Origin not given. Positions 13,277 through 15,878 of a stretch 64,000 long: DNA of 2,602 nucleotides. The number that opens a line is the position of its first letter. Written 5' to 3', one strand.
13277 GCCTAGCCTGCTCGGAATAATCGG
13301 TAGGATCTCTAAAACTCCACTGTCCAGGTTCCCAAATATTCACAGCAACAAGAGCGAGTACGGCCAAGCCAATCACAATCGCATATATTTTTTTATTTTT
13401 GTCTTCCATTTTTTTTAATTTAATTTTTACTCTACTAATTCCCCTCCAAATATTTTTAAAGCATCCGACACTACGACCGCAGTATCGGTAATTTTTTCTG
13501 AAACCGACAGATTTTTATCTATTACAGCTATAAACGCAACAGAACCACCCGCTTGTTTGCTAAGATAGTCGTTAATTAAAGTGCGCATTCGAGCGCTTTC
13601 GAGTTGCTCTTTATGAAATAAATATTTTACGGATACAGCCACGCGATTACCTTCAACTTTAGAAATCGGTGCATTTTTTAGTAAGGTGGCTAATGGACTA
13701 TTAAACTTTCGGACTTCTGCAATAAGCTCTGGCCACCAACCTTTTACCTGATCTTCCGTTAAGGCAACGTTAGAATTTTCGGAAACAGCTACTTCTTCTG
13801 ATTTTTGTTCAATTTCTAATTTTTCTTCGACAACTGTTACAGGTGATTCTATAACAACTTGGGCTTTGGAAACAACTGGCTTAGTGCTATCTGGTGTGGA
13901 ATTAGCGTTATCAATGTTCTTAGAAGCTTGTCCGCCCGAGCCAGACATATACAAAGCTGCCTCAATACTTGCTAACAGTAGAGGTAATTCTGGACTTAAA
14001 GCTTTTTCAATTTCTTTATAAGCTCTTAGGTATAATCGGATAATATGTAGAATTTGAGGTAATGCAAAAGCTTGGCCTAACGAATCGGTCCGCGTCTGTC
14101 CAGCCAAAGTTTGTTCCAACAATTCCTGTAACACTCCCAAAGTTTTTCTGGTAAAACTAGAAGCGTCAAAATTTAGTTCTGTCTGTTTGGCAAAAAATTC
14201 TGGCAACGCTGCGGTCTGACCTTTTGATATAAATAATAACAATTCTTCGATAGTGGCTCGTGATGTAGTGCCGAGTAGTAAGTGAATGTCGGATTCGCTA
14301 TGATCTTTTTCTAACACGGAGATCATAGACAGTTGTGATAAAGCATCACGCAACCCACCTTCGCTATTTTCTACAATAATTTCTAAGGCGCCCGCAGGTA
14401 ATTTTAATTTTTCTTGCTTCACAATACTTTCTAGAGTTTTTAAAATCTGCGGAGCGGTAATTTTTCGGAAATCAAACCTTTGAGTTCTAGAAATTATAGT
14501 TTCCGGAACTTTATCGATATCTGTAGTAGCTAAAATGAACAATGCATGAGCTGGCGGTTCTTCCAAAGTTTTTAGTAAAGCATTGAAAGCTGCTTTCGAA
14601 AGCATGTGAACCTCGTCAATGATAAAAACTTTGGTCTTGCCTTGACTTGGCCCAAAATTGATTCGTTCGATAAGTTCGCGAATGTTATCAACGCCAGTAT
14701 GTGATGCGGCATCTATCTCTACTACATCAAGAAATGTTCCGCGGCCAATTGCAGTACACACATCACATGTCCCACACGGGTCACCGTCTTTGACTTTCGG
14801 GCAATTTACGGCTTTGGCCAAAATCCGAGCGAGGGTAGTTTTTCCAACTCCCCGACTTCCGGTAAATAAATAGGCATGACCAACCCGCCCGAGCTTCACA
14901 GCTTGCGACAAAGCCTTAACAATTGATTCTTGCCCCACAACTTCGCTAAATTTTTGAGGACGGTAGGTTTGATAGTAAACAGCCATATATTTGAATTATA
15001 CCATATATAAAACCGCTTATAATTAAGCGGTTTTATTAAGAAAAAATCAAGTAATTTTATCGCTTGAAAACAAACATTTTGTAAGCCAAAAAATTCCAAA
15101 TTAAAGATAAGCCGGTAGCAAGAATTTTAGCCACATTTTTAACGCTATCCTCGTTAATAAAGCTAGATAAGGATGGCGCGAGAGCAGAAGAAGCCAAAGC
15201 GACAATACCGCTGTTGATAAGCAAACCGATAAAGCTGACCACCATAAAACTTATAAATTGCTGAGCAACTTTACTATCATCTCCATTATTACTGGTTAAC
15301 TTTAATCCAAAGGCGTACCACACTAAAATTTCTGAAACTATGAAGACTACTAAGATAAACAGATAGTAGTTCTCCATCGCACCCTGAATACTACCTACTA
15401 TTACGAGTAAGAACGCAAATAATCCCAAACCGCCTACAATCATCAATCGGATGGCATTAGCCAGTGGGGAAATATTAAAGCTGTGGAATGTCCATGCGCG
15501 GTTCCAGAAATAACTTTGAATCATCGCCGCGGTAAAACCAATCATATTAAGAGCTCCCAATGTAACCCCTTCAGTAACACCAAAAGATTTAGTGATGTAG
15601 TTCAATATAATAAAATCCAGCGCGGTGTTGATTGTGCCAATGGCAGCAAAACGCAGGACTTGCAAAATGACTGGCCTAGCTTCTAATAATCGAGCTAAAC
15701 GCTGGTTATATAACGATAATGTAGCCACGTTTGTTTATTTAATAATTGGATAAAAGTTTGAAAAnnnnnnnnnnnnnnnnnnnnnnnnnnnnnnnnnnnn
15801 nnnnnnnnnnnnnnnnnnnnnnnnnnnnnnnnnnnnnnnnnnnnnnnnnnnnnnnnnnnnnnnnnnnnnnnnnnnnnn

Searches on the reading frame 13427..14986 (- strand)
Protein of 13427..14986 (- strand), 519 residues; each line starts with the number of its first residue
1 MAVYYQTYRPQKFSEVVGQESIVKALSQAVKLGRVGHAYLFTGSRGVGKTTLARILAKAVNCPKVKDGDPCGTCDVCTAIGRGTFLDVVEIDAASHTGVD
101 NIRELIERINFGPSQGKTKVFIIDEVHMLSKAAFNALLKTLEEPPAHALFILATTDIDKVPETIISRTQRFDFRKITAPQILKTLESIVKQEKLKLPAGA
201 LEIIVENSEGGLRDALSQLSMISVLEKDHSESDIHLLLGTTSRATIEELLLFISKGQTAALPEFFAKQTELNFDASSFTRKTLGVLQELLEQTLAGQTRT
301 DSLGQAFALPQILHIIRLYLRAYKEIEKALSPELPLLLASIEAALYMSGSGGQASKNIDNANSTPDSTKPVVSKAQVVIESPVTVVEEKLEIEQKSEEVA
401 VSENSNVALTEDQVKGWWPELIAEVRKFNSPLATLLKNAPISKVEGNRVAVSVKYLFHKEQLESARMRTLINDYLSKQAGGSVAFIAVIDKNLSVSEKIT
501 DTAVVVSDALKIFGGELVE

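Call 55: search_protein_families(library=pfam, proteins=[window:13427-14986:-], max_evalue=0.001)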
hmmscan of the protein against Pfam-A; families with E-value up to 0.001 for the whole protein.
window:13427-14986:- (519 aa): 13 families
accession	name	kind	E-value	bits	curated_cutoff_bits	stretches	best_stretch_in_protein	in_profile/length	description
PF13177.12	DNA_pol3_delta2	-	1.7e-45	155.3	27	1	18-176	1-160/161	DNA polymerase III, delta subunit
PF00004.35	AAA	-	9.6e-15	55.6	21.2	1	40-173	2-125/131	ATPase family associated with various cellular activities (AAA)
PF13401.12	AAA_22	-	2.4e-08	34.8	27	1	40-142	9-109/130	AAA domain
PF05496.18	RuvB_N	-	1.6e-07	31.6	27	1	9-62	2-59/159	Holliday junction DNA helicase RuvB P-loop domain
PF22608.2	DNAX_ATPase_lid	-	1.9e-06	28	27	1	180-217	1-38/49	DNA polymerase III clamp loader subunit, ATPase lid domain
PF25361.1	AAA_lid_RFC1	-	2e-06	27.6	34.9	1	179-227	2-50/59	RFC1-like, AAA+ ATPase lid domain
PF07728.20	AAA_5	-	3.9e-06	27.3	22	1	40-144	3-93/139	AAA domain (dynein-related subfamily)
PF13191.12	AAA_16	-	1.9e-05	25.6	32.6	1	16-146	2-161/167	AAA ATPase domain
PF21960.2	RCF1-5-like_lid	-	7.3e-05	23.1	27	1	184-216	2-35/43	RCF1/5-like, AAA+ ATPase lid domain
PF13173.12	AAA_14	-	9e-05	22.9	27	1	38-142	4-86/129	AAA domain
PF13604.12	AAA_30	-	0.00018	21.7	27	1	39-149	21-120/191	AAA domain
PF06068.19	TIP49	-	0.00018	21.2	23.8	0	120-154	277-310/347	TIP49 P-loop domain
PF12775.13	AAA_7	-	0.0009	19.3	25.8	0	108-135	91-118/181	P-loop containing dynein motor region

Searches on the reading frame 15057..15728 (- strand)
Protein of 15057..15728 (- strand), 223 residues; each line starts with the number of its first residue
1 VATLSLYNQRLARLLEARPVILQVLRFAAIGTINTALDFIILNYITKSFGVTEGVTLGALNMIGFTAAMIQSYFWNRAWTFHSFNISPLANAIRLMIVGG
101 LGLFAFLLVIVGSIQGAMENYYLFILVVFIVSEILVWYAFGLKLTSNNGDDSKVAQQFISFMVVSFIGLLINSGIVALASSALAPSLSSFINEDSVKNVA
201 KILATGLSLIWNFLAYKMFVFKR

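Call 70: search_protein_families(library=pfam, proteins=[window:15057-15728:-], max_evalue=0.0001)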
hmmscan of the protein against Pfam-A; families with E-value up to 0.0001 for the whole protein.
window:15057-15728:- (223 aa): 1 family
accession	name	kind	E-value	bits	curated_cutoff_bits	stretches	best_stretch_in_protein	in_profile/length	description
PF04138.20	GtrA_DPMS_TM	-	7.8e-16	58.8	26.1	2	26-132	1-104/117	GtrA/DPMS, transmembrane domain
